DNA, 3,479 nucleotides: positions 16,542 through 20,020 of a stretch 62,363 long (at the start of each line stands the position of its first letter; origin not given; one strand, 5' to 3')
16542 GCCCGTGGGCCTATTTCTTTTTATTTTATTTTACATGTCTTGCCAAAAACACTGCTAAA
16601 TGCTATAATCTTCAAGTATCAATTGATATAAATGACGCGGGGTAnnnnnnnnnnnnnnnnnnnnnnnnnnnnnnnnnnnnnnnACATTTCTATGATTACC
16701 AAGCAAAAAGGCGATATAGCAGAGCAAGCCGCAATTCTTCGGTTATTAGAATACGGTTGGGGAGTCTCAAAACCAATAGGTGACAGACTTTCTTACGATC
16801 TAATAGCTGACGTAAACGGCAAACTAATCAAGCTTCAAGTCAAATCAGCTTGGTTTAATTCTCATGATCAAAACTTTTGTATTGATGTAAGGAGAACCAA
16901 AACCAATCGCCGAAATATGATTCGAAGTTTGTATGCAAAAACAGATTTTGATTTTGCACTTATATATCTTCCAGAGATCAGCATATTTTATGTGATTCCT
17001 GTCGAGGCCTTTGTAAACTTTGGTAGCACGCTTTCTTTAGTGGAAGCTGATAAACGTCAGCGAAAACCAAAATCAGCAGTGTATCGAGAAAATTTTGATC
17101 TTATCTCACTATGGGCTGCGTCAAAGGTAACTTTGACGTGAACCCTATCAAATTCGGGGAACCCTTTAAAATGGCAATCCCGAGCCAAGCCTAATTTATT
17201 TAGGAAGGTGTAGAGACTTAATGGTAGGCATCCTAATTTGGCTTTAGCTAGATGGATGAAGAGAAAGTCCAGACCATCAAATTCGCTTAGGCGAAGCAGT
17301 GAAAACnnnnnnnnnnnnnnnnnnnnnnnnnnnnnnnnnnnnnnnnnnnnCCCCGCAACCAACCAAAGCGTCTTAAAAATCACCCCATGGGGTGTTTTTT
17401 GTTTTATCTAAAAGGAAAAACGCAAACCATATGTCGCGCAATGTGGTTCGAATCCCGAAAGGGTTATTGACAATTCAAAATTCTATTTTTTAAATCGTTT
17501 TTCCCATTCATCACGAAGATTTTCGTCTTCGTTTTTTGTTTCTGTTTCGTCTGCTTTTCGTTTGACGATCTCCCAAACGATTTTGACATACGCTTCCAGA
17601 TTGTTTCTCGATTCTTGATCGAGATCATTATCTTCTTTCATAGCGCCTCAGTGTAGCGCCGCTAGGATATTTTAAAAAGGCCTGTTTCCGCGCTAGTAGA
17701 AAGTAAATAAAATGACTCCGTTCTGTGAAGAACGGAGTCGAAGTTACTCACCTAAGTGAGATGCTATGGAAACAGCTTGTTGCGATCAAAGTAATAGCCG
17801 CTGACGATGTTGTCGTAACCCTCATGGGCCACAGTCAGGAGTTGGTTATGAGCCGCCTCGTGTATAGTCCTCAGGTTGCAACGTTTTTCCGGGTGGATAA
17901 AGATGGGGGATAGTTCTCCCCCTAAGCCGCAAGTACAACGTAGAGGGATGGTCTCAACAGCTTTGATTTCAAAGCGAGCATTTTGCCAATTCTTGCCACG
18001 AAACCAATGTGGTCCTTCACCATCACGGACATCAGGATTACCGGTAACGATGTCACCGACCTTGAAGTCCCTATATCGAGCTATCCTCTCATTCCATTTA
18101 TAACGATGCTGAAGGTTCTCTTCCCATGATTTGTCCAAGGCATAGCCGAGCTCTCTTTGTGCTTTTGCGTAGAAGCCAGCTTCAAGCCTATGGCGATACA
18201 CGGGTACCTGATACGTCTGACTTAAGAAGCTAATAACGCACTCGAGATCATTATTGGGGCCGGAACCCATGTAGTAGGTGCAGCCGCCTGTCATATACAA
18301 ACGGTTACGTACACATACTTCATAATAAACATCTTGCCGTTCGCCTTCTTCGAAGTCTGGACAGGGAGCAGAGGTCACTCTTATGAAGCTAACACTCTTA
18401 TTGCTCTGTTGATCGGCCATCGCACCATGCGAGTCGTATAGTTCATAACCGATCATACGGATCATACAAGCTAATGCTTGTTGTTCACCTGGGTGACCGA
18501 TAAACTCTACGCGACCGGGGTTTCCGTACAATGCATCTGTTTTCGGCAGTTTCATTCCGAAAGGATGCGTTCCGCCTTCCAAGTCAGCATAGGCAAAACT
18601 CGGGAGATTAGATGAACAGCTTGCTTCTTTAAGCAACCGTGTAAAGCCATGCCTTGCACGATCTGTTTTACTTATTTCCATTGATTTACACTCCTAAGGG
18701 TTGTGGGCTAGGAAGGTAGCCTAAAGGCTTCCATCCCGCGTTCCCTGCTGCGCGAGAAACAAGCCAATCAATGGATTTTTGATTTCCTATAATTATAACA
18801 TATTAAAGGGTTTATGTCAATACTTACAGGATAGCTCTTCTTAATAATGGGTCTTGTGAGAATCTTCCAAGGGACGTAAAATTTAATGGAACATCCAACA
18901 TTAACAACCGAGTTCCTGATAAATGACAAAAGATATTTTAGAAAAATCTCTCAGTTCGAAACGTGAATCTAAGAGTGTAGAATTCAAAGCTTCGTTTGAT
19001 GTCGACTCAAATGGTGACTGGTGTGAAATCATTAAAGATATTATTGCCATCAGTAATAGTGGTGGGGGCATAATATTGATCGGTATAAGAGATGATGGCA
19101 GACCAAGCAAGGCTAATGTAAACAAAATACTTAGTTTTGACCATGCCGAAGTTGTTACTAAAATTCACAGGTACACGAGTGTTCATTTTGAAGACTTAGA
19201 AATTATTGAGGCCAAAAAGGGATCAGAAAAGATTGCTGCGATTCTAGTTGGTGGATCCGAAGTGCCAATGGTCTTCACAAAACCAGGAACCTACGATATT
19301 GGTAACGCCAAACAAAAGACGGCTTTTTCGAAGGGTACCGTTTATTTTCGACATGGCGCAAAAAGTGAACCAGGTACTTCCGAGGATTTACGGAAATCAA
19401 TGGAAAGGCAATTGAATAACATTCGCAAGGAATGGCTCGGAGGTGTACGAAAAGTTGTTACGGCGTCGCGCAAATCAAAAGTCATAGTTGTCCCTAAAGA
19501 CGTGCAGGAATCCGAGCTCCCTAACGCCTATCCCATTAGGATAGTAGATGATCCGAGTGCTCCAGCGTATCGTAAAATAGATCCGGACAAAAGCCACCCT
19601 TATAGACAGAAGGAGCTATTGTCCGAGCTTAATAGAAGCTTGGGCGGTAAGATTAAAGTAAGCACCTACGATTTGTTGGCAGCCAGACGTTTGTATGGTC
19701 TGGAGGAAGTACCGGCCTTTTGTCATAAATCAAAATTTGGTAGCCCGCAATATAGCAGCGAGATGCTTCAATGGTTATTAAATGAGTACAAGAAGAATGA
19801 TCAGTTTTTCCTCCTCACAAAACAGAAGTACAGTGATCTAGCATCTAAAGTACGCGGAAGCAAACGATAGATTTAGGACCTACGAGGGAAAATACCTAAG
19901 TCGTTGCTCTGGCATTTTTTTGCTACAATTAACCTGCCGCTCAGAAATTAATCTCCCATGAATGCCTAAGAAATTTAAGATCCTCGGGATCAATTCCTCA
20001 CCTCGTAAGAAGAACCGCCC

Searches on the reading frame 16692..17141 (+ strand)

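Call 4: search_protein_families(library=pfam, proteins=[window:16692-17141:+], max_evalue=1)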
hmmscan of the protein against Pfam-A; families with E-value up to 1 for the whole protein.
window:16692-17141:+ (149 aa): 1 family
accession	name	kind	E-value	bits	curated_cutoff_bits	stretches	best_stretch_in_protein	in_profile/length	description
PF11645.14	PDDEXK_5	-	3.4e-45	153.9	26.1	1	1-137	1-137/138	PD-(D/E)XK endonuclease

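Call 36: search_protein_families(library=padloc, proteins=[window:16692-17141:+], max_evalue=0.01)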
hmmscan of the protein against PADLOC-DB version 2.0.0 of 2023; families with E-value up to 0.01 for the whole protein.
window:16692-17141:+ (149 aa): 2 families
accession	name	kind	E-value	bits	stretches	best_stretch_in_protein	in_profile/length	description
PDLC03700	HEase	-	9.9e-59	195.7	1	1-142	1-142/150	homing endonuclease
PDLC03106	Specificity_I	-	0.00017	18.7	1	20-143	9-129/461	Type I specificity subunit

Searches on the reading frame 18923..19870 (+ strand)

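Call 4: search_protein_families(library=pfam, proteins=[window:18923-19870:+], max_evalue=1)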
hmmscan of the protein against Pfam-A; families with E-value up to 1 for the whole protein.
window:18923-19870:+ (315 aa): 3 families
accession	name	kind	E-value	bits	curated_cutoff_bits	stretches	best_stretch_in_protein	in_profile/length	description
PF04326.19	SLFN_AlbA_2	-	8.5e-13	49.3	25.3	1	15-150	1-116/118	Schlafen, AlbA_2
PF18740.7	EC042_2821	-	0.00056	20.9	24.9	1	220-294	1-90/97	EC042_2821-like Restriction Endonuclease-like domain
PF20513.3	UBact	-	0.15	12.3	27.8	1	217-230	27-40/43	Prokaryotic ubiquitin-like protein UBact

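Call 5: search_protein_families(library=ncbifam, proteins=[window:18923-19870:+], max_evalue=1)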
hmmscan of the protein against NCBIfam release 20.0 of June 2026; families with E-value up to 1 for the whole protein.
window:18923-19870:+ (315 aa): 0 families

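Call 36: search_protein_families(library=padloc, proteins=[window:18923-19870:+], max_evalue=0.01)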
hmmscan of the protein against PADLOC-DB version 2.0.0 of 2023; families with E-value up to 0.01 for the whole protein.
window:18923-19870:+ (315 aa): 2 families
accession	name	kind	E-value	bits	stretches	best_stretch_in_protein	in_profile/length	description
PDLC04953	PDC-S19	-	8.7e-11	39.9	1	217-293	243-315/333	-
PDLC04952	PDC-S19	-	1.2e-05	23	1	219-297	228-318/328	-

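Call 82: search_protein_families(library=phrogs, proteins=[window:18923-19870:+], max_evalue=0.001)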
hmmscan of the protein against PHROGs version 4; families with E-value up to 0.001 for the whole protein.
window:18923-19870:+ (315 aa): 2 families
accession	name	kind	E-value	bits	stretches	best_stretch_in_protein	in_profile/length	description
phrog_38563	-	unknown function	8.9e-05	22.7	1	2-118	5-124/464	-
phrog_12156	-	DNA, RNA and nucleotide metabolism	0.00033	20.4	1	6-85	9-82/485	DNA helicase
